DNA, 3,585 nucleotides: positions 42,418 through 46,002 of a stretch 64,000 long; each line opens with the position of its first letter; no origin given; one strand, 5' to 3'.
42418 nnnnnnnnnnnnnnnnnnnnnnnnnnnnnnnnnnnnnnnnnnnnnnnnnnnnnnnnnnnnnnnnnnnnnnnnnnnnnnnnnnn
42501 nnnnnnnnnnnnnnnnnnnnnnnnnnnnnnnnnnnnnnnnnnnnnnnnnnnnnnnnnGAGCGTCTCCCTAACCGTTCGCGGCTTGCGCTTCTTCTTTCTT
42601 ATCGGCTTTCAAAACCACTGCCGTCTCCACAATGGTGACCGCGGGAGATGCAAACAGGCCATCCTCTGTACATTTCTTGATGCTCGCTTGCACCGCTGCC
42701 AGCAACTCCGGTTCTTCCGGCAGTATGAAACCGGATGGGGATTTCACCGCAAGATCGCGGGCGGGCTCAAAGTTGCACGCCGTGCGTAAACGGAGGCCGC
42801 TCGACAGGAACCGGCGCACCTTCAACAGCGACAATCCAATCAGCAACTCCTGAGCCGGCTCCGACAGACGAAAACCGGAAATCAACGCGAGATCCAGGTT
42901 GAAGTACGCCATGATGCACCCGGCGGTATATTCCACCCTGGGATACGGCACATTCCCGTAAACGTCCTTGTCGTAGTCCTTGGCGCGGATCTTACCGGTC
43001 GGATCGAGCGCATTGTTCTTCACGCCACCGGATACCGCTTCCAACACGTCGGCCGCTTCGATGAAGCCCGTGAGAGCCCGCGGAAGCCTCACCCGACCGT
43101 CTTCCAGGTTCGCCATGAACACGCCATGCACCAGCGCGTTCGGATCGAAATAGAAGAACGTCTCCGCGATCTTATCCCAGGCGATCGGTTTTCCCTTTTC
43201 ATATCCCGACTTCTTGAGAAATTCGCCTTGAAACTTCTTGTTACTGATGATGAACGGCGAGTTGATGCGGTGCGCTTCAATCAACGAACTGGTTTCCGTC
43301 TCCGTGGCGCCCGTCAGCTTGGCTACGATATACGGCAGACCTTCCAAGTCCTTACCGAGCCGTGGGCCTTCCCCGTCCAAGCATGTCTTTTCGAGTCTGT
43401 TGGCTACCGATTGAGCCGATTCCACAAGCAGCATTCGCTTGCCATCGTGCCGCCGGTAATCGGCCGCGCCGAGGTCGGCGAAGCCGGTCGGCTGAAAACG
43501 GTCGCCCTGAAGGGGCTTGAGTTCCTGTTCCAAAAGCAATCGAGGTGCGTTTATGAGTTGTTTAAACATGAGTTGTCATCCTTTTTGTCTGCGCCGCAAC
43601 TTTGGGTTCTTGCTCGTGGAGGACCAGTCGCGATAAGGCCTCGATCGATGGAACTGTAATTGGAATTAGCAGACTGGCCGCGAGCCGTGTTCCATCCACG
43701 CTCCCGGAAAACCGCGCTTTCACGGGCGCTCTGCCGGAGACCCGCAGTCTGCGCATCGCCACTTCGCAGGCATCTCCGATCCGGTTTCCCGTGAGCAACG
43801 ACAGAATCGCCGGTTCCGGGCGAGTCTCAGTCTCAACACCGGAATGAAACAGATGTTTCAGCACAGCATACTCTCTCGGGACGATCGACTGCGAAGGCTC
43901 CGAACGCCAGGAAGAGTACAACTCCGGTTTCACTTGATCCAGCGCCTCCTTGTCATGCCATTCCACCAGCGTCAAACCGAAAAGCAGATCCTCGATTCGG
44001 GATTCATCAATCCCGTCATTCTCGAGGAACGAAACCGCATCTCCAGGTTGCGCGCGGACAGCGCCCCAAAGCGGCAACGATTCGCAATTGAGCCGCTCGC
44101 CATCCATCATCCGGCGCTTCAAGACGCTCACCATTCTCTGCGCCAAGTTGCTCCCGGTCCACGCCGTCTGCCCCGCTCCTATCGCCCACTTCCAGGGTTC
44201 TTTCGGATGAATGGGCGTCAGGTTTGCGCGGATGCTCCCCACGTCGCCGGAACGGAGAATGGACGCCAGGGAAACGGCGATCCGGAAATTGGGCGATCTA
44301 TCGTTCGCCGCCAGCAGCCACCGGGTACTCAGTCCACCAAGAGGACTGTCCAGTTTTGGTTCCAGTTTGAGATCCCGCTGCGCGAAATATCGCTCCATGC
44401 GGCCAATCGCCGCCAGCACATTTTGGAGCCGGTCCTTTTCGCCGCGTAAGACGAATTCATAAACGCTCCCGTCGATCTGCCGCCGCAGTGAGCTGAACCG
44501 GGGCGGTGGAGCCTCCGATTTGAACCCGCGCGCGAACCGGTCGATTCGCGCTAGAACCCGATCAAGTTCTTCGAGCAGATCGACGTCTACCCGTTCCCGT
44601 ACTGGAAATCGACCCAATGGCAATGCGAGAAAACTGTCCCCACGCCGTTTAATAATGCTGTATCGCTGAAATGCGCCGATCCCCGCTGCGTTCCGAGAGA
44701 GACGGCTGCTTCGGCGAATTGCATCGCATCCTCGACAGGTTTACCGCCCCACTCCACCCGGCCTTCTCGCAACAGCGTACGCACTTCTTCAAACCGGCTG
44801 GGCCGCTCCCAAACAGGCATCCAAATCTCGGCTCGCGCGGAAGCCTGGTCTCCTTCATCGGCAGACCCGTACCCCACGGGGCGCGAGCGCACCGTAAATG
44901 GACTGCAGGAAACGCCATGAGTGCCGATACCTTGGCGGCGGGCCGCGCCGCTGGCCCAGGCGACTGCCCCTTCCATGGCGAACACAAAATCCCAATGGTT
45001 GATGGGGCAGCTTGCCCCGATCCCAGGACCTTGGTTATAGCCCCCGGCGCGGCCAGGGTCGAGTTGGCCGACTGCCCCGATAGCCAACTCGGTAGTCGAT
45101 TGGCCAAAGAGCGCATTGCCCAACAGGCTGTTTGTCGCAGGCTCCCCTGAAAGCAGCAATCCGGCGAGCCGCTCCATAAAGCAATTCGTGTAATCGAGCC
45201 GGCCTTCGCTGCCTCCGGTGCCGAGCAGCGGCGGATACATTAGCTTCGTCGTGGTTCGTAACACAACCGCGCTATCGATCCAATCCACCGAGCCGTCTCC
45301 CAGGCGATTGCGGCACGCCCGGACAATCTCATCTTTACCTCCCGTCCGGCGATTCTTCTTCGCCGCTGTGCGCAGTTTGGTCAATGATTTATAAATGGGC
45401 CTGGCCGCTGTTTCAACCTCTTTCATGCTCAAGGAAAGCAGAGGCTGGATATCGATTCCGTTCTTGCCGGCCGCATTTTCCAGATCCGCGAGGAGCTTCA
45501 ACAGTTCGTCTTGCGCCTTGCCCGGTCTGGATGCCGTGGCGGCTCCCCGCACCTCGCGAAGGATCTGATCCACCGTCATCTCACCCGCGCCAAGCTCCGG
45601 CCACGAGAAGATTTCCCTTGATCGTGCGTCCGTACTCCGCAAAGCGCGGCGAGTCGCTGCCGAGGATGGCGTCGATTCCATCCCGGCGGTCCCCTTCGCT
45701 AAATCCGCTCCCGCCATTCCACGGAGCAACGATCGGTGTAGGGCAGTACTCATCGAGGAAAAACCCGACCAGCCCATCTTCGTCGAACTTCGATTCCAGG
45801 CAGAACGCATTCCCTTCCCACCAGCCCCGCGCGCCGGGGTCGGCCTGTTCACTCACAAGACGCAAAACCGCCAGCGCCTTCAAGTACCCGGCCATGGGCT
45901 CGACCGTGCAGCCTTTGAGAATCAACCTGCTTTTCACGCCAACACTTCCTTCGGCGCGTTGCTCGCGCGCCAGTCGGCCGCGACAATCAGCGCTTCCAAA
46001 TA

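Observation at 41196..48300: Type I-G (formerly I-U) CRISPR-Cas interference module with no adaptation genes and no array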

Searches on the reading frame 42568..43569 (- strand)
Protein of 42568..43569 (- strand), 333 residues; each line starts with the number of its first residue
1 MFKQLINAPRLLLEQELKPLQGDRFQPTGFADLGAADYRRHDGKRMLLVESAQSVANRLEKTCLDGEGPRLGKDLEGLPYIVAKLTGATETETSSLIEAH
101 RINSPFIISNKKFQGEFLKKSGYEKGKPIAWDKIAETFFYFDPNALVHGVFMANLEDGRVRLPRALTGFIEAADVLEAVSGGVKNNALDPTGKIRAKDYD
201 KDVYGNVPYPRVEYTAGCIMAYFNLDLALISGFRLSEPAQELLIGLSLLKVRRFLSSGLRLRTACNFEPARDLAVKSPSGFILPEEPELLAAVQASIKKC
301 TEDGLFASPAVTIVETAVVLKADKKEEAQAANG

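Call 3: search_protein_families(library=pfam, proteins=[window:42568-43569:-], max_evalue=0.01)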
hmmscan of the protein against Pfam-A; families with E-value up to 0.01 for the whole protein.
window:42568-43569:- (333 aa): 1 family
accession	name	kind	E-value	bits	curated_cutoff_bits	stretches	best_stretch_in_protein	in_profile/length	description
PF09617.15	Cas_GSU0053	-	8.1e-38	130.5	25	1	11-175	1-166/168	CRISPR-associated protein GSU0053 (Cas_GSU0053)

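Call 4: search_protein_families(library=ncbifam, proteins=[window:42568-43569:-], max_evalue=0.01)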
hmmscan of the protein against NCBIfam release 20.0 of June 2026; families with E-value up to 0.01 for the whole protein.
window:42568-43569:- (333 aa): 1 family
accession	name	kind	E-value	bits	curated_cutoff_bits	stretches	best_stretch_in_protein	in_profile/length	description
TIGR02570.1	cas7_GSU0053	equivalog_domain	2.2e-25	89.5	38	1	5-181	4-177/178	type I-G CRISPR-associated RAMP protein Csb1/Cas7g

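Call 14: find_encoding_contigs(protein=window:42568-43569:-, flank=10000, max_places=10)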
Protein window:42568-43569:- (333 aa): 1 contig read that carries it; 1 place shown.
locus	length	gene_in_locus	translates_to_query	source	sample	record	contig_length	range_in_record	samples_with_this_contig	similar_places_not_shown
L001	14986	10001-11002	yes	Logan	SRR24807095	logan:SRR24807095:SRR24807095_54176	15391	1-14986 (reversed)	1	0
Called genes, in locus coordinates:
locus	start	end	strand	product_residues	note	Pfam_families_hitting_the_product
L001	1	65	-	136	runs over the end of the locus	-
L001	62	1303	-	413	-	PF01566:Nramp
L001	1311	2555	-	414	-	PF05239:PRC (faint), PF03448:MgtE_N, PF00571:CBS (weak)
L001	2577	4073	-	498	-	PF02934:GatB_N, PF02637:GatB_Yqey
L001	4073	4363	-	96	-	-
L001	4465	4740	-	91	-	-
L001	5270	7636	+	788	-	PF00270:DEAD, PF00271:Helicase_C (weak), PF22590:Cas3-like_C_2, PF18019:Cas3_HD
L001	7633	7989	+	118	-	-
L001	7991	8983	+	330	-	-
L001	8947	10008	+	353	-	-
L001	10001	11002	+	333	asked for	PF09617:Cas_GSU0053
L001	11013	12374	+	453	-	-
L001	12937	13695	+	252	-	PF00106:adh_short, PF08659:KR (weak), PF13561:adh_short_C2, PF08643:DUF1776 (faint)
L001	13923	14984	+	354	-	?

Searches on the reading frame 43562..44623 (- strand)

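Call 3: search_protein_families(library=pfam, proteins=[window:43562-44623:-], max_evalue=0.01)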
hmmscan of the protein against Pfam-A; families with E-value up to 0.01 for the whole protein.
window:43562-44623:- (353 aa): 0 families

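Call 4: search_protein_families(library=ncbifam, proteins=[window:43562-44623:-], max_evalue=0.01)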
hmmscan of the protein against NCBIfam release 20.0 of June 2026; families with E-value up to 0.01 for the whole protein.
window:43562-44623:- (353 aa): 1 family
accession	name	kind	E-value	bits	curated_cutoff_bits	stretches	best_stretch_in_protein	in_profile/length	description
TIGR04113.1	cas_csx17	equivalog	3.2e-60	204.7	150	1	2-336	365-716/718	type I-G CRISPR-associated protein Cas8g1/Csx17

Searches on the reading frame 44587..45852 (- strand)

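Call 3: search_protein_families(library=pfam, proteins=[window:44587-45852:-], max_evalue=0.01)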
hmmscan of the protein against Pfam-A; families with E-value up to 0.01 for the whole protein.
window:44587-45852:- (421 aa): 0 families

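Call 4: search_protein_families(library=ncbifam, proteins=[window:44587-45852:-], max_evalue=0.01)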
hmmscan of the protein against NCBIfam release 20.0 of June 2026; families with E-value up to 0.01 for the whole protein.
window:44587-45852:- (421 aa): 1 family
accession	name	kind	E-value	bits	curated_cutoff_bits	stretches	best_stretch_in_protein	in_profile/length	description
TIGR04113.1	cas_csx17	equivalog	4.9e-68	230.5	150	1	131-399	125-352/718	type I-G CRISPR-associated protein Cas8g1/Csx17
